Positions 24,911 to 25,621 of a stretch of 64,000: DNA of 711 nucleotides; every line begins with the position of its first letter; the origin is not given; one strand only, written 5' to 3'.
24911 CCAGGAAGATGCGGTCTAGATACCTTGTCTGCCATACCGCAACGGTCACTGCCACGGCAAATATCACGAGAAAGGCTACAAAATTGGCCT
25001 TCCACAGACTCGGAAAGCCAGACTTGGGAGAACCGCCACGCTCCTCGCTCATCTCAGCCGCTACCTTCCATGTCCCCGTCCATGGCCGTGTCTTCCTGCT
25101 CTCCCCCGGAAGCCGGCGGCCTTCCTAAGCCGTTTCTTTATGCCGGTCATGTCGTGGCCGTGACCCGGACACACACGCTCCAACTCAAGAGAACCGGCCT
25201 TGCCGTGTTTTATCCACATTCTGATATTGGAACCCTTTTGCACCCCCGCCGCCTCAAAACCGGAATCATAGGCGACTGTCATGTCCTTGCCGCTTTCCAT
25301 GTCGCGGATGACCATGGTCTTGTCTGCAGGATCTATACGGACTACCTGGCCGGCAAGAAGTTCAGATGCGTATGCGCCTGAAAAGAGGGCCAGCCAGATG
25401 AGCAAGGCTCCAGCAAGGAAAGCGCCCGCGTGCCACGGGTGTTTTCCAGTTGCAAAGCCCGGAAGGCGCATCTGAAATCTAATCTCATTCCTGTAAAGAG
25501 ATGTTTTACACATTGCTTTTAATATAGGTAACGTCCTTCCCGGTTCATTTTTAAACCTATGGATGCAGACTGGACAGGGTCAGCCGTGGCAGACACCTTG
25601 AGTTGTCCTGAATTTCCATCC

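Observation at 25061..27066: Cargo of the predicted regulon: four secreted proteins with Gly/His/Arg-rich tails, none of known function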

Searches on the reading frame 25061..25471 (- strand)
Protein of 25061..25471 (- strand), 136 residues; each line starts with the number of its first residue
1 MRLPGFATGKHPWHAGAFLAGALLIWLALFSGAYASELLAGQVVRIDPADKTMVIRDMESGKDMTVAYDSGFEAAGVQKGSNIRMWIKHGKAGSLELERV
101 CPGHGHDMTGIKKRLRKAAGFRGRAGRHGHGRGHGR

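Call 3: search_protein_families(library=pfam, proteins=[window:25061-25471:-], max_evalue=0.1)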
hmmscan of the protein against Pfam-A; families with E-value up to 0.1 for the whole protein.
window:25061-25471:- (136 aa): 0 families

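Call 4: search_protein_families(library=ncbifam, proteins=[window:25061-25471:-], max_evalue=0.1)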
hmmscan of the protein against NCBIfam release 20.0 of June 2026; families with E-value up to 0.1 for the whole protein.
window:25061-25471:- (136 aa): 1 family
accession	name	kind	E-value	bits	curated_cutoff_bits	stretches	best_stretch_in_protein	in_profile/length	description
NF040942.2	hypo_ExtJ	equivalog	0.029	14.8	52.5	1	20-93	8-66/77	selenite/tellurite reduction operon protein ExtJ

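Call 16: find_homologous_proteins(query=window:25061-25471:-)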
Query window:25061-25471:- (136 aa): 6 proteins with E <= 0.001 among 37 candidates.
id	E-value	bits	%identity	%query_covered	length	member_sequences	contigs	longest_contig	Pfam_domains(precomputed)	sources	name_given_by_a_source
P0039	9.4e-86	303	100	100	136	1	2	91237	-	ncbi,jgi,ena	-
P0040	1.3e-74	267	89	96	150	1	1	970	-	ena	-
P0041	2.7e-31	126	51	65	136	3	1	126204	-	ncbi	-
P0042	1.9e-21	95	47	73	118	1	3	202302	-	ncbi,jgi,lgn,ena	-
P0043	5.0e-19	87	43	66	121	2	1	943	-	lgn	-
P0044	1.3e-11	63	36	88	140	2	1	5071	-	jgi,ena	-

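Call 18: find_encoding_contigs(protein=P0039, flank=3000, max_places=3)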
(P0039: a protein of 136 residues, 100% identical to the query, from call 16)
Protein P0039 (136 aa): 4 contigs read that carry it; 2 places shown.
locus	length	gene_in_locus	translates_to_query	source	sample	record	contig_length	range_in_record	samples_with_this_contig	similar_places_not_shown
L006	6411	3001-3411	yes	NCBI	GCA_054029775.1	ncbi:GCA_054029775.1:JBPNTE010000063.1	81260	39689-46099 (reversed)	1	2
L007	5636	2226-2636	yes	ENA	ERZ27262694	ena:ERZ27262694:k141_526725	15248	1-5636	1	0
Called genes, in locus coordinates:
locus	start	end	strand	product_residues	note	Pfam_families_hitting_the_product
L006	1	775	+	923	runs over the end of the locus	PF01590:GAF, PF13185:GAF_2, PF13492:GAF_3, PF00989:PAS (weak), PF13426:PAS_9, PF00512:HisKA, PF02518:HATPase_c, PF00072:Response_reg, +1 more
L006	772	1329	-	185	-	PF13441:Gly-zipper_YMGG, PF13436:Gly-zipper_OmpA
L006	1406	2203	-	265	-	PF09968:DUF2202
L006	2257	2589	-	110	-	-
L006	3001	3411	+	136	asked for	-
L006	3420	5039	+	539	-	PF00512:HisKA, PF02518:HATPase_c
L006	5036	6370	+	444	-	PF00072:Response_reg, PF00158:Sigma54_activat, PF14532:Sigma54_activ_2, PF00004:AAA (weak), PF07728:AAA_5, PF25601:AAA_lid_14, PF02954:HTH_8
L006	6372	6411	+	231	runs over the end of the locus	PF20582:UPF0758_N, PF12826:HHH_2 (faint), PF04002:RadC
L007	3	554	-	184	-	?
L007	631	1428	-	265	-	PF09968:DUF2202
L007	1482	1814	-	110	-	-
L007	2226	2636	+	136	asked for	-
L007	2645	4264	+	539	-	PF00512:HisKA, PF02518:HATPase_c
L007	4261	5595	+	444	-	PF00072:Response_reg, PF00158:Sigma54_activat, PF14532:Sigma54_activ_2, PF00004:AAA (weak), PF07728:AAA_5, PF25601:AAA_lid_14, PF02954:HTH_8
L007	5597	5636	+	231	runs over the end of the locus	PF20582:UPF0758_N, PF12826:HHH_2 (faint), PF04002:RadC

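Call 19: find_encoding_contigs(protein=P0041, flank=10000, max_places=2)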
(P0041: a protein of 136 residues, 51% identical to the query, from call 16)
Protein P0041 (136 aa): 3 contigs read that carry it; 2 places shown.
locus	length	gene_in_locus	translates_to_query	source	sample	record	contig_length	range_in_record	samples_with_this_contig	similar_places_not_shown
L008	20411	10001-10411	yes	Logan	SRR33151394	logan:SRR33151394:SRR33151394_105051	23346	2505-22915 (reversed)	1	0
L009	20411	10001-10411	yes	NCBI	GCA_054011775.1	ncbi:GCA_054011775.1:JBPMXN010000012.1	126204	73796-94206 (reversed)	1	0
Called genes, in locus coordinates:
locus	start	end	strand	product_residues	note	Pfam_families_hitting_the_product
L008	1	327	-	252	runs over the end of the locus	?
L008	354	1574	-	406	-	PF03349:Toluene_X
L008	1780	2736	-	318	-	PF01699:Na_Ca_ex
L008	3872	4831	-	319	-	PF03279:Lip_A_acyltrans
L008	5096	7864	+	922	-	PF01590:GAF, PF13185:GAF_2, PF13492:GAF_3, PF00989:PAS (weak), PF13426:PAS_9, PF00512:HisKA, PF02518:HATPase_c, PF00072:Response_reg, +2 more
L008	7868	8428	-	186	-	PF13441:Gly-zipper_YMGG (weak), PF13436:Gly-zipper_OmpA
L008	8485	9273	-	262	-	PF09968:DUF2202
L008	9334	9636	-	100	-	-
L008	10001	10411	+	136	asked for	-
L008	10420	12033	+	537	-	PF00512:HisKA, PF02518:HATPase_c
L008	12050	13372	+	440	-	PF00072:Response_reg, PF00158:Sigma54_activat, PF01078:Mg_chelatase (faint), PF14532:Sigma54_activ_2, PF00004:AAA (weak), PF07728:AAA_5, PF25601:AAA_lid_14, PF02954:HTH_8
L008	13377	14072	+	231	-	PF20582:UPF0758_N, PF04002:RadC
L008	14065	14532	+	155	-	PF00383:dCMP_cyt_deam_1, PF14437:MafB19-deam, PF14439:Bd3614-deam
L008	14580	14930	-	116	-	PF07963:N_methyl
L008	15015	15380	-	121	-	PF07963:N_methyl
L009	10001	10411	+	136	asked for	-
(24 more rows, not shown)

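Call 20: find_encoding_contigs(protein=P0042, flank=10000, max_places=2)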
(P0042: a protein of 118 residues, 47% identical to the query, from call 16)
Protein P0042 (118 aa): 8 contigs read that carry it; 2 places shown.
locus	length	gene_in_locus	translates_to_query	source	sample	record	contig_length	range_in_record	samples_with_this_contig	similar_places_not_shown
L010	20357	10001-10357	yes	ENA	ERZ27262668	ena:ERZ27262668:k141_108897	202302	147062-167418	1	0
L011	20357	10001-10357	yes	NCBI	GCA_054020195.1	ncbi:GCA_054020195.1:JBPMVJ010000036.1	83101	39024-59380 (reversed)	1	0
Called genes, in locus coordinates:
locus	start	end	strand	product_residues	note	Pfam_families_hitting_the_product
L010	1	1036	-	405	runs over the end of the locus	PF03349:Toluene_X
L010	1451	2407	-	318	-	PF01699:Na_Ca_ex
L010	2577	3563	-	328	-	PF13378:MR_MLE_C, PF07476:MAAL_C (weak)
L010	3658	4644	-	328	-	PF03279:Lip_A_acyltrans (weak)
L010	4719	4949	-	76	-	-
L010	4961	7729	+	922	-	PF01590:GAF, PF13185:GAF_2, PF13492:GAF_3, PF00989:PAS (weak), PF13426:PAS_9, PF00512:HisKA, PF02518:HATPase_c, PF00072:Response_reg, +3 more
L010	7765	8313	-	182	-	PF13441:Gly-zipper_YMGG, PF13436:Gly-zipper_OmpA, PF13488:Gly-zipper_Omp (weak)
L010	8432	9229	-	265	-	PF09968:DUF2202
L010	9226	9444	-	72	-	-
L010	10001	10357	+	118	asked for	-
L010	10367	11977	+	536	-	PF00512:HisKA, PF02518:HATPase_c, PF14501:HATPase_c_5 (weak)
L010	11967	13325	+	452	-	PF00072:Response_reg, PF00158:Sigma54_activat, PF14532:Sigma54_activ_2, PF00004:AAA (weak), PF07728:AAA_5, PF25601:AAA_lid_14, PF02954:HTH_8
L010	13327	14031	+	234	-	PF20582:UPF0758_N, PF04002:RadC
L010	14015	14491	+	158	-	PF00383:dCMP_cyt_deam_1, PF14437:MafB19-deam, PF14439:Bd3614-deam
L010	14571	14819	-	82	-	-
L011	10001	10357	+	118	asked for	-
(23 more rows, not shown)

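Call 55: predict_structure(alignment_id=A4)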
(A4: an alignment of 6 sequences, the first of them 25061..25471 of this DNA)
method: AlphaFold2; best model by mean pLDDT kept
length: 136 residues; sequences in the alignment: 6
mean_pLDDT: 68.7   pTM: 0.46
mean pLDDT of the five models: 68.7, 68.6, 68.6, 68.4, 64.9
residues with pLDDT >= 90: 10; 70-90: 54; 50-70: 45; < 50: 27
segments of 3 or more residues with pLDDT < 50: 1-3, 5-11, 104-108, 120-131
pLDDT, mean of each block of 10 residues (from residue 1): 48 59 68 69 89 89 86 69 84 79 54 61 47 53
secondary structure, 60 per line:
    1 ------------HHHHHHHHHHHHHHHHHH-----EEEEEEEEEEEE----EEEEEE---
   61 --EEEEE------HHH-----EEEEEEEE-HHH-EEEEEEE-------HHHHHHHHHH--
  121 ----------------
elements in order: H13-30 E36-47 E52-57 E63-67 E82-89 E95-101 H109-118

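Call 74: find_related_loci(query=A4, collection=metagenome_contigs, flank=8000)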
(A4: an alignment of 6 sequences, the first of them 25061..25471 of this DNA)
Query A4 (136 aa) in metagenome_contigs; peptide patterns used: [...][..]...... (x = any residue, [..] = any of these).
56 stretches matched a pattern; 2 encode a relative of the query (tblastn E <= 1e-3); 2 distinct loci.
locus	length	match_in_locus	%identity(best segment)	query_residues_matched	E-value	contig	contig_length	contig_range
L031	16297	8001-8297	47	26-124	3e-25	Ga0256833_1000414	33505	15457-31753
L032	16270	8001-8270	43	33-122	3e-21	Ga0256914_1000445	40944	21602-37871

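Call 80: fold_search(model_id=the predicted structure, library=pdb)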
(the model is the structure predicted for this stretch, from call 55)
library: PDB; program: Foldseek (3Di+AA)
matches with E <= 10: 1130; with E <= 0.001: 8
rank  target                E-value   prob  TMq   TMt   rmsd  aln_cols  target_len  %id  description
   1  8aas_C                3.1e-04  1.00  0.40  0.47   6.5        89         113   15  Crystal structure of the Pyrococcus abyssi RPA trimerization core bound to poly-dT20 ssDNA (released 2023-05-03)
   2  4ql5_A                3.1e-04  1.00  0.35  0.61   3.7        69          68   10  Crystal structure of translation initiation factor IF-1 from Streptococcus pneumoniae TIGR4 (released 2014-07-02)
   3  6msb_C                6.2e-04  1.00  0.37  0.16   7.6       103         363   14  Cryo-EM structures and dynamics of substrate-engaged human 26S proteasome (released 2018-12-05)
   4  7w37_C                6.6e-04  1.00  0.37  0.15   7.3        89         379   16  Structure of USP14-bound human 26S proteasome in state EA1_UBL (released 2022-05-04)
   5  7qxw_C                7.5e-04  1.00  0.38  0.16   7.3        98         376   14  Proteasome-ZFAND5 Complex Z+D state (released 2023-02-08)
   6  8ce8_E                7.9e-04  1.00  0.38  0.33  11.9       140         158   18  Cytochrome c maturation complex CcmABCDE (released 2023-09-06)
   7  3i4o_A                9.4e-04  1.00  0.34  0.58   3.7        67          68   12  Crystal Structure of Translation Initiation Factor 1 from Mycobacterium tuberculosis (released 2010-02-23)
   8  6fvw_J                9.4e-04  1.00  0.37  0.15   7.4       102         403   13  26S proteasome, s4 state (released 2018-08-29)
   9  8bwv_B                1.0e-03  1.00  0.44  0.71   2.7        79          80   13  Crystal Structure of SilF Cu(I) (released 2024-01-24)
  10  4ql5_B                1.1e-03  1.00  0.34  0.60   3.7        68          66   10  Crystal structure of translation initiation factor IF-1 from Streptococcus pneumoniae TIGR4 (released 2014-07-02)
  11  8k0g_E                1.5e-03  1.00  0.36  0.15   6.6        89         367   11  Cryo-EM structure of human 26S RP (Ed state) bound to K11/K48-branched ubiquitin (Ub) chain composed of four Ub. (released 2025-01-22)
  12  9e8n_D                1.5e-03  1.00  0.36  0.15  12.2       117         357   14  Nub1/Fat10-processing human 26S proteasome bound to Txnl1 with Rpt3 at top of spiral staircase (locally refined on the (released 2024-12-04)
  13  3kdf_A                1.6e-03  1.00  0.39  0.45   9.7       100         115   12  X-ray Crystal Structure of the Human Replication Protein A Complex from Wheat Germ Cell Free Expression (released 2009-12-01)
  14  9n74_SR               1.6e-03  1.00  0.39  0.39   8.6       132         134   12  SSU processome maturation and disassembly, State H (released 2025-10-29)
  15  8aaj_C                1.7e-03  1.00  0.40  0.47   6.7        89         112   15  Crystal structure of the Pyrococcus abyssi RPA (apo form) (released 2023-05-03)
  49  1zeq                  4.4e-03  1.00  0.38  0.59   3.5        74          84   12  1.5 A Structure of apo-CusF residues 6-88 from Escherichia coli (released 2005-08-02)
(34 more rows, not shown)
